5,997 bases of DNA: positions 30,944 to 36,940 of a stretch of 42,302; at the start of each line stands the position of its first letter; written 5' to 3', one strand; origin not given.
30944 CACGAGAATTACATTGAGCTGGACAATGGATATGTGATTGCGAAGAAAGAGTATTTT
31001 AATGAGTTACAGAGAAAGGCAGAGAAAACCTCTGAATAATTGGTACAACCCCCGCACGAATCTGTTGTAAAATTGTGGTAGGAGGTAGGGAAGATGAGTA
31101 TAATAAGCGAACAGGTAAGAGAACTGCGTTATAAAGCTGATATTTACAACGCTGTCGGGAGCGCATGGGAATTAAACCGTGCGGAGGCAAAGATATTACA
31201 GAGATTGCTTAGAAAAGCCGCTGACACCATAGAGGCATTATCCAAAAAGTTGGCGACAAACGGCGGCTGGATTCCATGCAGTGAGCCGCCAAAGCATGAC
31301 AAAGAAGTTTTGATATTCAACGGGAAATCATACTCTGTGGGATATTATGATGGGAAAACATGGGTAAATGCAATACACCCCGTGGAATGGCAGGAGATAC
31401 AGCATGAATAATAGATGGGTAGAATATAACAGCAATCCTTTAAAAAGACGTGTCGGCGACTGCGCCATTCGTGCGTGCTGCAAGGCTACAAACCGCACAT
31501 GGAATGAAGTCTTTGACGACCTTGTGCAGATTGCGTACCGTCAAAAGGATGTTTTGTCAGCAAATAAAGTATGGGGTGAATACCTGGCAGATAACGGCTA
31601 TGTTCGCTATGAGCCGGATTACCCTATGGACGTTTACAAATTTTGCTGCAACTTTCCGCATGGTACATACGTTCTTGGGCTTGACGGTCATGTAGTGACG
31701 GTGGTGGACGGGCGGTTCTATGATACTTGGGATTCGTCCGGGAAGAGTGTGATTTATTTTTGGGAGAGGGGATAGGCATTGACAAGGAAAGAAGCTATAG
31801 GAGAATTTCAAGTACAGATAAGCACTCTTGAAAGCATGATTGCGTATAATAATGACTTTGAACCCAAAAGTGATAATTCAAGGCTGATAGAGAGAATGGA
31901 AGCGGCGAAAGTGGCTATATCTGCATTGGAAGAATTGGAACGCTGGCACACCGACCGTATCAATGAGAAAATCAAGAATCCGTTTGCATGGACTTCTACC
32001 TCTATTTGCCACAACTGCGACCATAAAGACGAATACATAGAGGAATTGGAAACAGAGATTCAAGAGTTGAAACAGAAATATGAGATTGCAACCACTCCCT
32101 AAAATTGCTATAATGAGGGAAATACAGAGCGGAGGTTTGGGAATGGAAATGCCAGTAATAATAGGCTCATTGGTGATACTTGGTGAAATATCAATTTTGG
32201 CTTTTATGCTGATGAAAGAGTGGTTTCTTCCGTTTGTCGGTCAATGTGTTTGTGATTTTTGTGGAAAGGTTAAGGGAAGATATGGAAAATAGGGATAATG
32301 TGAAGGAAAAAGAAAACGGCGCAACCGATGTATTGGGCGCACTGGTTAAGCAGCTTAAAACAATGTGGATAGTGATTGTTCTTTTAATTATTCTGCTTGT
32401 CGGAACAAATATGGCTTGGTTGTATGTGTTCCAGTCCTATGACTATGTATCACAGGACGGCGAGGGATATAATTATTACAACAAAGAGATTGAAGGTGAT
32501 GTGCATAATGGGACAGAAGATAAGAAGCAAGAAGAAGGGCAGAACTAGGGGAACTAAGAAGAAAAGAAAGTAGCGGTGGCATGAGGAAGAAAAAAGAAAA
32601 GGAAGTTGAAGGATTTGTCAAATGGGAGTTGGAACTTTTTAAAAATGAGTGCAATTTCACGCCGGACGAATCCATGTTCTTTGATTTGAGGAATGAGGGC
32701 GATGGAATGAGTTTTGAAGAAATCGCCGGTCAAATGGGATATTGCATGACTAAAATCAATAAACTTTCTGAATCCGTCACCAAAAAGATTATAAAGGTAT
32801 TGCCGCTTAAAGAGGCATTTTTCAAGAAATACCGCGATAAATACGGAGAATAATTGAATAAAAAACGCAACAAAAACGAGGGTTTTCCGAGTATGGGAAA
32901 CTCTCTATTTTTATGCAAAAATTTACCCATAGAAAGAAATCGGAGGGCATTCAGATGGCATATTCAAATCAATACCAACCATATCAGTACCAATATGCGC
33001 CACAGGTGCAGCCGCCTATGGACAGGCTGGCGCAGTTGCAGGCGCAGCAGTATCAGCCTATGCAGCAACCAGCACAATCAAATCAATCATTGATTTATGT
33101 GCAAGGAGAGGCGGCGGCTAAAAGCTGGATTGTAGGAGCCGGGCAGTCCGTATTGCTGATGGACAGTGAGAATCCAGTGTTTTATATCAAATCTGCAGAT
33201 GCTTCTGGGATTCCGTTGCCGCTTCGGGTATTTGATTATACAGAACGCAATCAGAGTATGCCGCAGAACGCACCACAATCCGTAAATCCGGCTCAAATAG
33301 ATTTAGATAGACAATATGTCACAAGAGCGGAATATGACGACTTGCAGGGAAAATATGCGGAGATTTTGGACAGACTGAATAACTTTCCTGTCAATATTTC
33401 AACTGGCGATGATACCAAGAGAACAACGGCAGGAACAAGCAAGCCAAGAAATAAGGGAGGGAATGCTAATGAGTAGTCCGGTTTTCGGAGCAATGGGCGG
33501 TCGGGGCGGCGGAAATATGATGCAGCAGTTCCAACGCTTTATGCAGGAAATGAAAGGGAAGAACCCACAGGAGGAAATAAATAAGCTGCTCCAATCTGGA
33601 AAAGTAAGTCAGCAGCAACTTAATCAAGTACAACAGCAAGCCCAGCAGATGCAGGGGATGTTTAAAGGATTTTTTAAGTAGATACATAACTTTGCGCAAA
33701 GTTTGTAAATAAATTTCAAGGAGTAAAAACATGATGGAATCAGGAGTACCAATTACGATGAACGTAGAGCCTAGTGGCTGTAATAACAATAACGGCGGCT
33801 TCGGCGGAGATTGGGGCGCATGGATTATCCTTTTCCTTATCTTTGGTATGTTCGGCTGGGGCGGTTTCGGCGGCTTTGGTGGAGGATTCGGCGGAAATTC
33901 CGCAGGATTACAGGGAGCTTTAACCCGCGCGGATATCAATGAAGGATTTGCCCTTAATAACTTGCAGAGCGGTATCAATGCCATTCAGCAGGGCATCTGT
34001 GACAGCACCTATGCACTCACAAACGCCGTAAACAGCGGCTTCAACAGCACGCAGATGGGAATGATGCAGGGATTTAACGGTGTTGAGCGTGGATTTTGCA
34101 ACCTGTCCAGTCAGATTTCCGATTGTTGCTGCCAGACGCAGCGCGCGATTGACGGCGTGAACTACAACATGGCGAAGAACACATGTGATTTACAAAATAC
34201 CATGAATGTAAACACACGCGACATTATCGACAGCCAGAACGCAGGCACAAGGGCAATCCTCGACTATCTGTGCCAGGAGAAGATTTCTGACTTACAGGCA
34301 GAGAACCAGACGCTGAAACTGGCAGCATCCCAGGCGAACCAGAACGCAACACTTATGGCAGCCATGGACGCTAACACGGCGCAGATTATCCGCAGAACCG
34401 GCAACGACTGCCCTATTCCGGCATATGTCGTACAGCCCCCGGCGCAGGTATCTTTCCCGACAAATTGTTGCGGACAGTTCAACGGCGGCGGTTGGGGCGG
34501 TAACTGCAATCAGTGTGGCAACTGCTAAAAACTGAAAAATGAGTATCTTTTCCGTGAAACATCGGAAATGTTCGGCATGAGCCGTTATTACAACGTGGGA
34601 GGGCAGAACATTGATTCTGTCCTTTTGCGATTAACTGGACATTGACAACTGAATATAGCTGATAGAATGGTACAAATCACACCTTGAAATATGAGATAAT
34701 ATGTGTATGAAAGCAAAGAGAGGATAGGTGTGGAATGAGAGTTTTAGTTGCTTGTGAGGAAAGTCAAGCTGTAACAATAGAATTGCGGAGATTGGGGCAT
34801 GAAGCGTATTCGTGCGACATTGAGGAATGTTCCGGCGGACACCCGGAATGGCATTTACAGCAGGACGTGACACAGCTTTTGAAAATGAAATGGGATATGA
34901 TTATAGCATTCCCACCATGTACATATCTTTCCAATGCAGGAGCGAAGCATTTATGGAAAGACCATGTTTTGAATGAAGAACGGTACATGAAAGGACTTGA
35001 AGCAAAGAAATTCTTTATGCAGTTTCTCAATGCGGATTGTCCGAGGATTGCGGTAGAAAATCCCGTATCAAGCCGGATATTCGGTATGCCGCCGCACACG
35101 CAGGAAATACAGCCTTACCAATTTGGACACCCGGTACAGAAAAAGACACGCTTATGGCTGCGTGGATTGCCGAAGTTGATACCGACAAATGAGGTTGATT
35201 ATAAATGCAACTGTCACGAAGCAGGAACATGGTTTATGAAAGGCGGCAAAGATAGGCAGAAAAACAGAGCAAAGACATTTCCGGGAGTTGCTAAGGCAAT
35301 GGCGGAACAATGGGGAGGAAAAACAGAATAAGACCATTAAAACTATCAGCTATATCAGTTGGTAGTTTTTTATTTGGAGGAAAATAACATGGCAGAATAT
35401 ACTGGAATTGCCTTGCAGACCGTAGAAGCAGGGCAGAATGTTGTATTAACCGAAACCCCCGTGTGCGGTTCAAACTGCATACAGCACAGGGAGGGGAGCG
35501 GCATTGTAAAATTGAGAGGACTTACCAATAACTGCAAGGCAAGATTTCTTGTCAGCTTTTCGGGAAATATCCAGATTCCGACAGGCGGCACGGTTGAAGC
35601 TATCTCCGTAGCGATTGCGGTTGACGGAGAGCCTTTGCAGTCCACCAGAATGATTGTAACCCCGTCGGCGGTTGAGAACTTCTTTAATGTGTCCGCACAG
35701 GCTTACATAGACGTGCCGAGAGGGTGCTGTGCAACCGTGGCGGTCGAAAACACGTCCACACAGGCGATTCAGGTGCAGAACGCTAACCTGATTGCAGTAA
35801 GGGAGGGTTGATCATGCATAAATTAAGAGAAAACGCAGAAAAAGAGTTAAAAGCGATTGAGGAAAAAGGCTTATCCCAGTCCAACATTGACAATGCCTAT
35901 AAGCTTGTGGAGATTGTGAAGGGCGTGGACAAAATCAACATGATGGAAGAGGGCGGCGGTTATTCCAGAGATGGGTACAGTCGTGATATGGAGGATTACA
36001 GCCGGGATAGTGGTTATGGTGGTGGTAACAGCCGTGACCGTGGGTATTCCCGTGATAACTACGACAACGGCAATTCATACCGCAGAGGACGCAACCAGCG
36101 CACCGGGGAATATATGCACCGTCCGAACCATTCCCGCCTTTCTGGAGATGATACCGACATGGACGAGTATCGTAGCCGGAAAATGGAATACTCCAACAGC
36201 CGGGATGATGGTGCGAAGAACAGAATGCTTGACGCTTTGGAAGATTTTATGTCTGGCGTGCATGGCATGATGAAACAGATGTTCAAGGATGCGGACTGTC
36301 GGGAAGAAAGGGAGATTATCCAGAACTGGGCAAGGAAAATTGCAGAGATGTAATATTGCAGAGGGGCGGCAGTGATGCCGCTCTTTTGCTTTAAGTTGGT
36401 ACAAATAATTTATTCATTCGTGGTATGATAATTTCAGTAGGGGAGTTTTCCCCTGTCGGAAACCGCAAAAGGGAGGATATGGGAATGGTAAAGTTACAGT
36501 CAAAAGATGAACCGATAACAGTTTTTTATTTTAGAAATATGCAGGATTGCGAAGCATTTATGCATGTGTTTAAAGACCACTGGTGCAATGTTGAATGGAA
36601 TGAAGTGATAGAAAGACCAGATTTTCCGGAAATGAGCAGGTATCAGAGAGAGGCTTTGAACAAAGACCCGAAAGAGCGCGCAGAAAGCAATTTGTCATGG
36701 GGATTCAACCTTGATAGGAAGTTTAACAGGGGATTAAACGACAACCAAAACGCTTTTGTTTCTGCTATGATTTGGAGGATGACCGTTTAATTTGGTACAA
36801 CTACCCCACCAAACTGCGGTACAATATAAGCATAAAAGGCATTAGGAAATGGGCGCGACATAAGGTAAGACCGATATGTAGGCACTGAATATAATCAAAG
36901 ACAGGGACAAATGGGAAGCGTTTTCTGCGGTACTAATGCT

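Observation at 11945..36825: Six copies of a non-canonical promoter motif, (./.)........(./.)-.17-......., at the head of every late or cargo transcription unit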

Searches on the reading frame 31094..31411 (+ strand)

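Call 8: search_protein_families(library=pfam, proteins=[window:31094-31411:+], max_evalue=0.01)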
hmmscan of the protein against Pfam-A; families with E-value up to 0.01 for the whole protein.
window:31094-31411:+ (105 aa): 0 families

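Call 11: search_protein_families(library=phrogs, proteins=[window:31094-31411:+], max_evalue=0.01)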
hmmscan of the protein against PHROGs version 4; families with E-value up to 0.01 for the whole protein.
window:31094-31411:+ (105 aa): 1 family
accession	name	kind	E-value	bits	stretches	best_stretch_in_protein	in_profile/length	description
phrog_924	-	unknown function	0.00017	22.3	1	54-98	87-142/267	-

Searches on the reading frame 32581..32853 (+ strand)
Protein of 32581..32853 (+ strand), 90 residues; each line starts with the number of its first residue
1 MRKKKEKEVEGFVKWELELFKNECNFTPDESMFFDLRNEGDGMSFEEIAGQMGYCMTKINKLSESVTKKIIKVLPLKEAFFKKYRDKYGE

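Call 7: search_protein_families(library=pfam, proteins=[window:32581-32853:+], max_evalue=0.01)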
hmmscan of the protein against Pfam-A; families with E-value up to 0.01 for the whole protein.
window:32581-32853:+ (90 aa): 0 families

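Call 10: search_protein_families(library=phrogs, proteins=[window:32581-32853:+], max_evalue=0.01)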
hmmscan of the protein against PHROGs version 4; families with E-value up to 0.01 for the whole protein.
window:32581-32853:+ (90 aa): 0 families

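Call 54: search_protein_families(library=ncbifam, proteins=[window:32581-32853:+], max_evalue=1)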
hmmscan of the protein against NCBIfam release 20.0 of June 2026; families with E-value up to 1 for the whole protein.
window:32581-32853:+ (90 aa): 0 families

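Call 78: search_solved_structures(query=window:32581-32850:+, max_evalue=10)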
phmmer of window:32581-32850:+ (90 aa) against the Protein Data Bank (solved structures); distinct sequences matched with E-value up to 10: 3.
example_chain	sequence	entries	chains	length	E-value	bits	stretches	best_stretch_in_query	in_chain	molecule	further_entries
7jh6_A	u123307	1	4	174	0.44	14.1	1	9-72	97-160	Two-domain di-Zn(II) and porphyrin-binding protein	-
6htq_s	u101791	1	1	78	1.2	12.7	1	53-83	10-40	30S ribosomal protein S19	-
5njt_S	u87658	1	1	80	1.3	12.6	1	53-83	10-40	30S ribosomal protein S19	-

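Call 90: find_homologous_proteins(query=window:32581-32850:+, max_evalue=0.001)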
Query window:32581-32850:+ (90 aa): 75 proteins with E <= 0.001 among 75 candidates.
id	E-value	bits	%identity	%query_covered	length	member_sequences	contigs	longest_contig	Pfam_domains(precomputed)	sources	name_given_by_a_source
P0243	2.1e-51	189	97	100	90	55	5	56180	-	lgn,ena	-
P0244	2.8e-51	189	97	100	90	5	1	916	-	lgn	-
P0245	5.6e-50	185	93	100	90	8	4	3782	-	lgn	-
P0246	6.8e-50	184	94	100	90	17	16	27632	-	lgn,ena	-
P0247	1.0e-49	184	96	100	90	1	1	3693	-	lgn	-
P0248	1.5e-49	183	93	100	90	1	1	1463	-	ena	-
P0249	1.6e-49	183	93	100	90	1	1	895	-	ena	-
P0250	1.7e-49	183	93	100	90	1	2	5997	-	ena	-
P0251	3.0e-49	182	92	100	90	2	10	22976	-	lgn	-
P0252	4.1e-49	182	92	100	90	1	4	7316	-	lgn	-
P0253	6.6e-49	181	92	100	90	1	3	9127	-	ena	-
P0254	1.5e-48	180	93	100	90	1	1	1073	-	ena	-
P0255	1.2e-47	177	91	100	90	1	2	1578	-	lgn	-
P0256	2.8e-47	176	89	100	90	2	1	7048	-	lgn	-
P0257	3.5e-47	176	89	100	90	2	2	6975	-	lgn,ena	-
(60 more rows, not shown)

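Call 97: predict_structure(alignment_id=A4)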
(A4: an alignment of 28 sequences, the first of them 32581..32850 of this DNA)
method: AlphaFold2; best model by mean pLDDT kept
length: 90 residues; sequences in the alignment: 28
mean_pLDDT: 84.2   pTM: 0.71
mean pLDDT of the five models: 84.2, 77.9, 76.4, 76.2, 72.5
residues with pLDDT >= 90: 45; 70-90: 32; 50-70: 5; < 50: 8
segments of 3 or more residues with pLDDT < 50: 1-8
pLDDT, mean of each block of 10 residues (from residue 1): 49 84 92 90 91 95 95 87 75
secondary structure, 60 per line:
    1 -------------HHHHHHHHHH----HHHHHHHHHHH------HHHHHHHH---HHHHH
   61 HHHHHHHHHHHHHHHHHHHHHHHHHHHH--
elements in order: H14-23 H28-38 H45-52 H56-88

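Call 99: fold_search(model_id=the predicted structure, library=pdb)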
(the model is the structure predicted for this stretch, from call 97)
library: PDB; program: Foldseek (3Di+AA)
matches with E <= 10: 575; with E <= 0.001: 0
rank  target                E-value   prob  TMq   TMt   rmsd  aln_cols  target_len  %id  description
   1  1ku7_A                1.2e-01  0.97  0.47  0.56   4.6        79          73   23  Crystal Structure of Thermus aquatics RNA Polymerase SigmaA Subunit Region 4 Bound to-35 Element DNA (released 2002-03-29)
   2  6lts_F                1.6e-01  0.98  0.50  0.16   4.3        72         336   25  Crystal structure of Thermus thermophilus transcription initiation complex comprising a truncated sigma finger (released 2020-03-11)
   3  4oio_F                1.6e-01  0.98  0.50  0.15   4.3        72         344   25  Crystal structure of Thermus thermophilus pre-insertion substrate complex for de novo transcription initiation (released 2014-05-07)
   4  4mq9_F                1.6e-01  0.98  0.49  0.15   4.4        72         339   25  Crystal structure of Thermus thermophilus RNA polymerase holoenzyme in complex with GE23077 (released 2014-05-07)
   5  4g6d_A                1.7e-01  1.00  0.50  0.69   2.1        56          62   20  G1 ORF67 / Staphyloccus aureus sigmaA domain 4 complex (released 2013-01-23)
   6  5tjg_F                1.7e-01  0.98  0.50  0.16   4.8        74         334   24  Thermus aquaticus delta1.1-sigmaA holoenzyme/downstream-fork promoter complex with an open clamp (released 2017-06-21)
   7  9fog_F                1.9e-01  0.99  0.48  0.15   2.3        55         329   24  Ap3G bound in de novo transcription initiation T. thermophilus RNA polymerase complex with TC DNA template (released 2025-12-17)
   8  7rdq_F                1.9e-01  0.98  0.51  0.15   4.2        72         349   25  Cryo-EM structure of Thermus thermophilus reiterative transcription complex with 11nt oligo-G RNA (released 2022-02-02)
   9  7p5x_AF               2.0e-01  0.99  0.56  0.18   2.5        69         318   14  Mycobacterial RNAP with transcriptional activator PafBC (released 2021-12-22)
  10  1ku7_D                2.0e-01  0.97  0.46  0.59   4.4        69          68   20  Crystal Structure of Thermus aquatics RNA Polymerase SigmaA Subunit Region 4 Bound to-35 Element DNA (released 2002-03-29)
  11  1or7_B                2.3e-01  0.99  0.55  0.32   3.6        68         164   29  Crystal Structure of Escherichia coli sigmaE with the Cytoplasmic Domain of its Anti-sigma RseA (released 2003-04-15)
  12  5e17_F                2.4e-01  0.96  0.49  0.16   4.3        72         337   25  T. thermophilus transcription initiation complex having a RRR discriminator sequence and a nontemplate-strand length c (released 2016-03-09)
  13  4g7h_F                2.6e-01  0.96  0.50  0.15   4.3        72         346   25  Crystal structure of Thermus thermophilus transcription initiation complex (released 2012-10-31)
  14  5e18_F                3.1e-01  0.95  0.50  0.16   4.3        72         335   25  T. thermophilus transcription initiation complex having a YYY discriminator sequence and a nontemplate-strand length c (released 2016-03-09)
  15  1ku3                  3.3e-01  0.99  0.46  0.66   1.4        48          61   19  Crystal Structure of Thermus aquaticus RNA Polymerase Sigma Subunit Fragment, Region 4 (released 2002-04-03)
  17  2h27_A                3.5e-01  0.91  0.44  0.54   3.6        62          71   27  Crystal Structure of Escherichia coli SigmaE Region 4 Bound to its-35 Element DNA (released 2006-08-22)
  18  2h27_D                3.5e-01  0.87  0.45  0.57   4.6        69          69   25  Crystal Structure of Escherichia coli SigmaE Region 4 Bound to its-35 Element DNA (released 2006-08-22)
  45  1or7_A                6.4e-01  0.77  0.44  0.24   4.1        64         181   26  Crystal Structure of Escherichia coli sigmaE with the Cytoplasmic Domain of its Anti-sigma RseA (released 2003-04-15)
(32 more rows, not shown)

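Call 101: find_related_loci(query=A4, collection=viral_contigs, flank=2500)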
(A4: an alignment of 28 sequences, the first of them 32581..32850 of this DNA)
Query A4 (90 aa) in viral_contigs; peptide patterns used: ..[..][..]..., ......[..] (x = any residue, [..] = any of these).
151 stretches matched a pattern; 11 encode a relative of the query (tblastn E <= 1e-3); 11 distinct loci.
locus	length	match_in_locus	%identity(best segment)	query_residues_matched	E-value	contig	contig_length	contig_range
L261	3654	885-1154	100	1-90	1e-57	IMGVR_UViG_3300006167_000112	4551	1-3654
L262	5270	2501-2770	97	1-90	4e-56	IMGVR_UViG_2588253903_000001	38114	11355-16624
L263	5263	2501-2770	97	1-90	4e-56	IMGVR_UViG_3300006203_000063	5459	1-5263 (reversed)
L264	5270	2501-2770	97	1-90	4e-56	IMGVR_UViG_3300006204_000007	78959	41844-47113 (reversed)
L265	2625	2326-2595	94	1-90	2e-55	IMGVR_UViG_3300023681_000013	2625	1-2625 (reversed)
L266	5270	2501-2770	93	1-90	2e-54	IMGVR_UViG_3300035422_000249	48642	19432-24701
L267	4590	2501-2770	87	1-90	1e-50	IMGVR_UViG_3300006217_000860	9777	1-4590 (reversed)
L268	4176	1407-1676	87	1-90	1e-50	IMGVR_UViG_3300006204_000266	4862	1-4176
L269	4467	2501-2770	86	1-90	4e-50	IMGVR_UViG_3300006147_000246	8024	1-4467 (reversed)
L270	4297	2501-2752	81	7-90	4e-44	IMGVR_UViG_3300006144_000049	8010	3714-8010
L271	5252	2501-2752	81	7-90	4e-44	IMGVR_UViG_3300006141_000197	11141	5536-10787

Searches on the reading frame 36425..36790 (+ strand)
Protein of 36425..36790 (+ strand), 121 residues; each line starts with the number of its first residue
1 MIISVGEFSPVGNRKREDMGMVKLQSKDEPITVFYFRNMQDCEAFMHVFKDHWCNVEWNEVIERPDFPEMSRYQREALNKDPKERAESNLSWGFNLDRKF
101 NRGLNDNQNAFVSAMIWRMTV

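Call 8: search_protein_families(library=pfam, proteins=[window:36425-36790:+], max_evalue=0.01)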
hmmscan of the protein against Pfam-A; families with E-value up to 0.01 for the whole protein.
window:36425-36790:+ (121 aa): 0 families

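Call 11: search_protein_families(library=phrogs, proteins=[window:36425-36790:+], max_evalue=0.01)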
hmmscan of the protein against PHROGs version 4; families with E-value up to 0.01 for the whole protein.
window:36425-36790:+ (121 aa): 0 families

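Call 54: search_protein_families(library=ncbifam, proteins=[window:36425-36790:+], max_evalue=1)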
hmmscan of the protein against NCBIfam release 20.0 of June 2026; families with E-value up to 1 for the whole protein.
window:36425-36790:+ (121 aa): 1 family
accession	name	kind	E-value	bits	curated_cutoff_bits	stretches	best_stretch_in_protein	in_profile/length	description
NF010621.0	PRK14014.1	domain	0.07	12.2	186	1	66-86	137-157/301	acetyltransferase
